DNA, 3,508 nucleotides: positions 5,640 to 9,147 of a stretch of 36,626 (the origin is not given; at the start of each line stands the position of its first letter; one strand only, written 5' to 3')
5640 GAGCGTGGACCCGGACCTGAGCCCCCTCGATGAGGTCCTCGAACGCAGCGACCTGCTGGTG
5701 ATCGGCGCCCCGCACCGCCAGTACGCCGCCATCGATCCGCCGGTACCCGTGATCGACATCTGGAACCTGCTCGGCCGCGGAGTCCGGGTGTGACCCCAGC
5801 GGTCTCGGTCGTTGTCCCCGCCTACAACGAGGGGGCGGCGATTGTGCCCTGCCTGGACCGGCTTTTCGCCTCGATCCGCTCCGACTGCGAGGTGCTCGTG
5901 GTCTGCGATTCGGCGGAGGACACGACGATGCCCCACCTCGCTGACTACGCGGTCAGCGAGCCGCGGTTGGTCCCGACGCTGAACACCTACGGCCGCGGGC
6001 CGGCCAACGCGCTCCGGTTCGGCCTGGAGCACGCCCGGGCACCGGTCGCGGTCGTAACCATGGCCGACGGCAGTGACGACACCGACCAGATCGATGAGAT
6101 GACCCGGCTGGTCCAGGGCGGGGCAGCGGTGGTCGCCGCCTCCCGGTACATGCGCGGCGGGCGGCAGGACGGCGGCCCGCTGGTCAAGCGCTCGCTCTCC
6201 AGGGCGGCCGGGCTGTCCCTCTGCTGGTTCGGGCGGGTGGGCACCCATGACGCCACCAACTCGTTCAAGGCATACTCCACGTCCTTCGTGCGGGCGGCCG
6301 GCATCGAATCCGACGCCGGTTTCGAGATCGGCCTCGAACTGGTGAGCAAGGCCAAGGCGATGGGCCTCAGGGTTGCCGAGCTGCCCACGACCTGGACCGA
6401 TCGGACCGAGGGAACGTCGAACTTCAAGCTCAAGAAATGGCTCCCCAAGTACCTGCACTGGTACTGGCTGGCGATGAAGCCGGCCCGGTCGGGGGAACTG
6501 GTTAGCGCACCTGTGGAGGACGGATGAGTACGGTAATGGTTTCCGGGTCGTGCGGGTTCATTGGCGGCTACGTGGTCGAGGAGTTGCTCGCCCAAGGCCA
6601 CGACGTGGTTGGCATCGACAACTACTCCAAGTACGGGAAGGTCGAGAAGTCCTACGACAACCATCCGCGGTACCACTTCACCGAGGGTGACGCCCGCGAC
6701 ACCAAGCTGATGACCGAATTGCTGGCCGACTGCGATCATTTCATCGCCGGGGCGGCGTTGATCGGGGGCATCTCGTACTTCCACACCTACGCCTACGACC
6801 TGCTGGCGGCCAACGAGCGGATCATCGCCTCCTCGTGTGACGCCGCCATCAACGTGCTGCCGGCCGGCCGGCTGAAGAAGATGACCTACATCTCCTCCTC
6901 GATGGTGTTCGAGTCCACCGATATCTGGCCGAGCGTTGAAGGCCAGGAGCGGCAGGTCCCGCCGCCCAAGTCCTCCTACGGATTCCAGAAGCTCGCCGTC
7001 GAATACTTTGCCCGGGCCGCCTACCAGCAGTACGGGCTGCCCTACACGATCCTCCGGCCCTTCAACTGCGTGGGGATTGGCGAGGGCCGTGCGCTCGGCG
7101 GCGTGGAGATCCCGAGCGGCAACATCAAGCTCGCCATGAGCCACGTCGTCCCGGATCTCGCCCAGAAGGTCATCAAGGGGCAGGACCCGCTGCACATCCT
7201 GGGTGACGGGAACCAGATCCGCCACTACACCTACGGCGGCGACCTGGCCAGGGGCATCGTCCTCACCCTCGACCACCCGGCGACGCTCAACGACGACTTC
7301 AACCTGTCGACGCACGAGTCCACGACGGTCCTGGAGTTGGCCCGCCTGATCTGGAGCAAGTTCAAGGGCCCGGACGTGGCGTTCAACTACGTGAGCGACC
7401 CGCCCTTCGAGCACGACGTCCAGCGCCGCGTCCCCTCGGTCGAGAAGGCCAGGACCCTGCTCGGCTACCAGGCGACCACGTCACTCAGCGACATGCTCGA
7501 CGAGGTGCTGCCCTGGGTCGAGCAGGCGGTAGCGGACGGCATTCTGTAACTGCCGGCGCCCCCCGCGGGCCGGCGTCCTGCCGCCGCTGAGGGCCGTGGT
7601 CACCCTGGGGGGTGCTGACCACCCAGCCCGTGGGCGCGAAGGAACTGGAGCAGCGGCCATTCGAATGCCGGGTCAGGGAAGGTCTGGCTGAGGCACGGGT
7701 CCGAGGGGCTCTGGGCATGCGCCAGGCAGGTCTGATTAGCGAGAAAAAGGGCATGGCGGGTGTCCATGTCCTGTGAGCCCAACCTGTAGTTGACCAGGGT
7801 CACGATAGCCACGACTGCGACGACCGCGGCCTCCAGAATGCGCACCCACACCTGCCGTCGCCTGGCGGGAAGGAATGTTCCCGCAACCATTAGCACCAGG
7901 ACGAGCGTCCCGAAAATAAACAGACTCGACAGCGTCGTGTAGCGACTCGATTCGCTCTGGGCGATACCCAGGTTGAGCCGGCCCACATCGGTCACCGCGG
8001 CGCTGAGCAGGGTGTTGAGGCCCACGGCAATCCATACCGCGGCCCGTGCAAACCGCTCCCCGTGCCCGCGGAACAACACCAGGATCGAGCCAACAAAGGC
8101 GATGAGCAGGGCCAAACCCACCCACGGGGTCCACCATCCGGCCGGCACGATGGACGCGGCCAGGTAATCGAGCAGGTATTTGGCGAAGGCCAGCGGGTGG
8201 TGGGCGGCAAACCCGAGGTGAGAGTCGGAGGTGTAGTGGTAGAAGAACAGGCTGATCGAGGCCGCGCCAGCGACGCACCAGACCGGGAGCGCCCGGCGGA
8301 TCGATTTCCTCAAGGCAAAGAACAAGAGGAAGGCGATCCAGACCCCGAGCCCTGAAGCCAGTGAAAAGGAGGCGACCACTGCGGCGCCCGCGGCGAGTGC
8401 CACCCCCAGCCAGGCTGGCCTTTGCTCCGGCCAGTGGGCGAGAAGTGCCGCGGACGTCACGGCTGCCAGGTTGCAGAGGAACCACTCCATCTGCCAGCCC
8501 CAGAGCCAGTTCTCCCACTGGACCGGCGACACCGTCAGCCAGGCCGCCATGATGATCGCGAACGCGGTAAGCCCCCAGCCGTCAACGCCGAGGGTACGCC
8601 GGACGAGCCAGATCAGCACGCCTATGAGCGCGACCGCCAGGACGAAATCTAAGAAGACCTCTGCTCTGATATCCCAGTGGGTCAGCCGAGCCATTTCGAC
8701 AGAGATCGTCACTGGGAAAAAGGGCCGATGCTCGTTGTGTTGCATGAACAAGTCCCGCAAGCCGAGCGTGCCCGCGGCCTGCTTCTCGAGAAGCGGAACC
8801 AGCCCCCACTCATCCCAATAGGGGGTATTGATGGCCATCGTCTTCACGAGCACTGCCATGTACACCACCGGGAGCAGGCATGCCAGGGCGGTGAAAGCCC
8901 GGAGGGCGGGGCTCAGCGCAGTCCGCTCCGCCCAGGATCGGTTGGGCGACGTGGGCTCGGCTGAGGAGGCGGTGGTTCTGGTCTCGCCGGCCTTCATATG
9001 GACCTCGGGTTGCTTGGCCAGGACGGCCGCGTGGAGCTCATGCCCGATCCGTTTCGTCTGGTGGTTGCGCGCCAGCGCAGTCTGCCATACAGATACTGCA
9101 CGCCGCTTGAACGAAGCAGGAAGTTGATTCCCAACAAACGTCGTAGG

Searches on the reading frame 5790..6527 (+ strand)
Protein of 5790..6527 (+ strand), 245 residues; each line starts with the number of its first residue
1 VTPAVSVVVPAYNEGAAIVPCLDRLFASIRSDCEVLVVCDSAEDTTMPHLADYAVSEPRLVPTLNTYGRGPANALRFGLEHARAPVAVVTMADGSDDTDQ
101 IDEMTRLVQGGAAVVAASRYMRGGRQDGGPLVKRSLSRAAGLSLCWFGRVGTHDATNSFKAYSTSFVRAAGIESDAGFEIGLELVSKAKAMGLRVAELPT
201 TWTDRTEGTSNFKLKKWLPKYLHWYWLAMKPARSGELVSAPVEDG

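Call 8: search_protein_families(library=pfam, proteins=[window:5790-6527:+], max_evalue=0.001)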
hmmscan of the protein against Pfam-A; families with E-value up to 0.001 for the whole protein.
window:5790-6527:+ (245 aa): 3 families
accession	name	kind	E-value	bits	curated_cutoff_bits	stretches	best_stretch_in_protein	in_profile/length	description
PF00535.33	Glycos_transf_2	-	1.4e-17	64.6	23.3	1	6-135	1-131/168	Glycosyl transferase family 2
PF13641.12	Glyco_tranf_2_3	-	0.00022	21.7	27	1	3-95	1-96/230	Glycosyltransferase like family 2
PF12804.13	NTP_transf_3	-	0.00033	21.3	27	1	20-118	25-123/160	MobA-like NTP transferase domain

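Call 37: search_protein_families(library=ncbifam, proteins=[window:5790-6527:+], max_evalue=0.01)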
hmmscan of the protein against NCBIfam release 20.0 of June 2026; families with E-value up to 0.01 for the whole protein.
window:5790-6527:+ (245 aa): 13 families
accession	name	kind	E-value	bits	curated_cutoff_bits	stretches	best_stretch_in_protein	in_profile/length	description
NF041391.1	DPhHxTase_Halo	equivalog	2.5e-12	46.2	375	1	11-209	3-190/213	dolichyl-phosphate hexose transferase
TIGR03937.1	PgaC_IcaA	equivalog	1e-09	37.9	422.3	1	2-102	44-144/407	poly-beta-1,6-N-acetyl-D-glucosamine synthase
NF058614.1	PPMAGASynPpgS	equivalog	1.2e-09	37.9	370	1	5-200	2-194/226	polyprenyl-phospho-N-acetylgalactosaminyl synthase PpgS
TIGR04182.1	glyco_TIGR04182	equivalog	2.2e-08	33.8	325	1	5-210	2-198/293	S-layer glycoprotein N-glycosyltransferase AglJ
TIGR04283.1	glyco_like_mftF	equivalog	7e-07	29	182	1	5-112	1-101/221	TIGR04283 family arsenosugar biosynthesis glycosyltransferase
NF041875.1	EPS_EpsD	equivalog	3.3e-06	26.7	370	1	5-115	1-111/325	exopolysaccharide biosynthesis glycosyltransferase EpsD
NF047683.1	TeichurnBiosyTuaG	equivalog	5.3e-06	26.3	400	1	2-104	5-104/252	teichuronic acid biosynthesis protein TuaG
NF007986.1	PRK10714.1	equivalog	1.1e-05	24.7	529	1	4-135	7-145/316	undecaprenyl-phosphate 4-deoxy-4-formamido-L-arabinose transferase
NF007482.0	PRK10073.1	equivalog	1.1e-05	24.7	423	1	2-85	5-87/334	glycosyltransferase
NF047588.1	GlcsyltransPgfSStrep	equivalog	2.1e-05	23.9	500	1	5-127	3-129/308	glycosyltransferase PgfS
NF045692.1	OglycostaseCruG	equivalog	5e-05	22.4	600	1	4-60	42-98/386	2'-O-glycosyltransferase CruG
TIGR03965.1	mycofact_glyco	equivalog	0.0015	17.4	280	1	3-93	74-164/467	mycofactocin biosynthesis glycosyltransferase MftF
TIGR03469.1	HpnB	hypoth_equivalog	0.0082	15.2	379.25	0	2-49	43-91/386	hopene-associated glycosyltransferase HpnB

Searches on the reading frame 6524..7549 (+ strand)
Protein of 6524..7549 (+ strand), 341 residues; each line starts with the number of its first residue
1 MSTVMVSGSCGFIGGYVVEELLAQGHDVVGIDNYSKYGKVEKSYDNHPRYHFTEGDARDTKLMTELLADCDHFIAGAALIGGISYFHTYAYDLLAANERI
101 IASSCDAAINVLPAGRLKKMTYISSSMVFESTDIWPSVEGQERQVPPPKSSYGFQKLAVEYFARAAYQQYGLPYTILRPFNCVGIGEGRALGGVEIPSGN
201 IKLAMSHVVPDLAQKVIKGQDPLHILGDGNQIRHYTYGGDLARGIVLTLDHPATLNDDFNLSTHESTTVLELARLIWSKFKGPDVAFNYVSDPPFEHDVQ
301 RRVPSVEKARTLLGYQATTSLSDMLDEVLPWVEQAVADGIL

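Call 8: search_protein_families(library=pfam, proteins=[window:6524-7549:+], max_evalue=0.001)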
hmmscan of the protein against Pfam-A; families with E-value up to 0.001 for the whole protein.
window:6524-7549:+ (341 aa): 6 families
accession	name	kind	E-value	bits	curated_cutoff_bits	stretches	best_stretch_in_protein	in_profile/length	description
PF01370.27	Epimerase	-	1.6e-37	129.6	20.9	1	4-261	1-239/240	NAD dependent epimerase/dehydratase family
PF16363.11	GDP_Man_Dehyd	-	7.4e-28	98.4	27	1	5-327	1-331/332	GDP-mannose 4,6 dehydratase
PF13460.12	NAD_binding_10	-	7.7e-07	29.6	27.2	1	8-179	1-143/184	NAD(P)H-binding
PF01073.25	3Beta_HSD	-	2.6e-05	23.8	22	1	6-110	2-109/280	3-beta hydroxysteroid dehydrogenase/isomerase family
PF07993.18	NAD_binding_4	-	5.3e-05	22.9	20.1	0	47-183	60-208/258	Male sterility protein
PF04321.23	RmlD_sub_bind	-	0.00025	20.7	27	0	4-170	3-143/287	RmlD substrate binding domain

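Call 37: search_protein_families(library=ncbifam, proteins=[window:6524-7549:+], max_evalue=0.01)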
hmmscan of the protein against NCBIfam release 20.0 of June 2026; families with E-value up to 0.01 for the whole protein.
window:6524-7549:+ (341 aa): 21 families
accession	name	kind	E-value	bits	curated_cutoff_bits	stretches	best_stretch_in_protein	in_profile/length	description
TIGR01179.1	galE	equivalog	6.2e-25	87.7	262.3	1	4-335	2-328/332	UDP-glucose 4-epimerase GalE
TIGR04180.1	EDH_00030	hypoth_equivalog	6.2e-24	84.6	475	1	4-318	1-295/297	NAD-dependent 4,6-dehydratase LegB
TIGR01181.1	dTDP_gluc_dehyt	equivalog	1.2e-20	73.9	365.1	1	4-334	2-313/321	dTDP-glucose 4,6-dehydratase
NF007956.0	PRK10675.1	subfamily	1.6e-18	67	394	1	3-333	2-330/338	UDP-glucose 4-epimerase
NF008872.0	PRK11908.1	equivalog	1.1e-13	51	294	1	2-337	2-340/349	bifunctional UDP-4-keto-pentose/UDP-xylose synthase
NF047922.1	GDPFucSynFcl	equivalog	4.6e-13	49.3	500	1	69-331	53-300/308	GDP-L-fucose synthase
NF011728.1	PRK15181.1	equivalog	5.5e-12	45.4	760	1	5-331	19-336/348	Vi polysaccharide biosynthesis UDP-N-acetylglucosaminuronic acid C-4 epimerase TviC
NF005998.1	PRK08125.1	equivalog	7.3e-10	37.8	777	2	3-85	317-398/649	bifunctional UDP-4-amino-4-deoxy-L-arabinose formyltransferase/UDP-glucuronic acid oxidase ArnA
NF007490.0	PRK10084.1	subfamily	2.2e-08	33.5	649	2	4-69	3-71/361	dTDP-glucose 4,6-dehydratase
NF041015.1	UDPsulfquin_syn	equivalog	9.7e-08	31.4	575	0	221-329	250-360/384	UDP-sulfoquinovose synthase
TIGR02197.1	heptose_epim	equivalog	1.7e-07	30.7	274.6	1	4-295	1-274/316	ADP-glyceromanno-heptose 6-epimerase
TIGR03466.1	HpnA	hypoth_equivalog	1.8e-06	27.1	367.65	1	3-184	2-172/327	hopanoid-associated sugar epimerase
NF007582.0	PRK10217.1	equivalog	4.1e-06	26.1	698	1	147-276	155-266/355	dTDP-glucose 4,6-dehydratase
TIGR01746.1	Thioester-redct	subfamily_domain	8.9e-06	25.2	213.35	1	114-181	125-194/371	thioester reductase domain-containing protein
NF043036.1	ErythonDh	equivalog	6.7e-05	22.2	325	1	4-162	3-159/321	D-erythronate dehydrogenase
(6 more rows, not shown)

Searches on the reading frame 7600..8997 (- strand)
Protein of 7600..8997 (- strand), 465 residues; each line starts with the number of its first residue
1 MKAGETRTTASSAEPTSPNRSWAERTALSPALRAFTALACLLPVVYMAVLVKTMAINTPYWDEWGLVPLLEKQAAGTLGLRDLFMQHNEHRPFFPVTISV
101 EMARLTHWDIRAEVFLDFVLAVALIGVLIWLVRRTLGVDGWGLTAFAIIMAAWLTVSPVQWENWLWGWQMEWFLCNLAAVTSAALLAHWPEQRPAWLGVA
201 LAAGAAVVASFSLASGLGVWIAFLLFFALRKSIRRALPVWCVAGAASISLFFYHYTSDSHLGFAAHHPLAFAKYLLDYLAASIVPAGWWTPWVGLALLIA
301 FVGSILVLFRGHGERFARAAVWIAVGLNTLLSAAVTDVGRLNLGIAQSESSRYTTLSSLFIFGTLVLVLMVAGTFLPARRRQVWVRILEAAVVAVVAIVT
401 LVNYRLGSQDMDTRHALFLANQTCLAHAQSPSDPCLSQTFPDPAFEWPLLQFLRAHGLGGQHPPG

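Call 8: search_protein_families(library=pfam, proteins=[window:7600-8997:-], max_evalue=0.001)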
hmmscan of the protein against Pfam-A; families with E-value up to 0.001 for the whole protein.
window:7600-8997:- (465 aa): 0 families

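Call 37: search_protein_families(library=ncbifam, proteins=[window:7600-8997:-], max_evalue=0.01)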
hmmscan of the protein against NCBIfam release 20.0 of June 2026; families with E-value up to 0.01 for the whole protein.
window:7600-8997:- (465 aa): 0 families

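Call 66: search_protein_families(library=pfam, proteins=[window:7600-8997:-], max_evalue=5)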
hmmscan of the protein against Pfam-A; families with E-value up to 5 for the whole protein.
window:7600-8997:- (465 aa): 2 families
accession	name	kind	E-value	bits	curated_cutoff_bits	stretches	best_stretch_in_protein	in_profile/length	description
PF15158.11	TMEM249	-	0.021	15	25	1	85-157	11-80/184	Cation channel sperm-associated auxiliary subunit TMEM249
PF19455.4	DUF5993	-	0.027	15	27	1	224-262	11-49/50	Family of unknown function (DUF5993)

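Call 67: find_homologous_proteins(query=window:7600-8997:-, max_evalue=0.00001)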
Query window:7600-8997:- (465 aa): 127 proteins with E <= 0.00001 among 8000 candidates; the best 120 are listed.
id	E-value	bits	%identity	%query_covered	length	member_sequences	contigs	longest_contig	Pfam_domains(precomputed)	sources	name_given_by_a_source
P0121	4.8e-284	961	92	100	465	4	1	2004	-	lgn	-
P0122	1.2e-140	488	54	89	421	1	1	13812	-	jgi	jgi:hypothetical protein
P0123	9.3e-117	409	46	92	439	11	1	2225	-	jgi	jgi:hypothetical protein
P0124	4.6e-115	403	46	91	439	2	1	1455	-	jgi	jgi:hypothetical protein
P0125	3.3e-112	394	45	94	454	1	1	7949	-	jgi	jgi:hypothetical protein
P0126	2.7e-110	388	46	89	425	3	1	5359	-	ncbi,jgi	-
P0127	1.3e-106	376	43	91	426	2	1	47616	-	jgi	jgi:hypothetical protein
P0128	1.1e-105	372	44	97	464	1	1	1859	-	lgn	-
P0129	1.9e-100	355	42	90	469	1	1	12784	-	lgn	-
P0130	1.4e-92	329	44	96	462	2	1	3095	-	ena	-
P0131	2.3e-91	325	42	88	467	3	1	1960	-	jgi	-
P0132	2.8e-89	318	42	89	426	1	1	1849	-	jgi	jgi:hypothetical protein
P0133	1.4e-80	290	42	82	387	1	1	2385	-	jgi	-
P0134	1.9e-79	286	40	94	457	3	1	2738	-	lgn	-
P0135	1.2e-78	283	41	92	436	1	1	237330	-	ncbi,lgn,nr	ncbi:MAG TPA: hypothetical protein VFW71_09510 [Actinomycetota bacterium]|nr:hypothetical protein [A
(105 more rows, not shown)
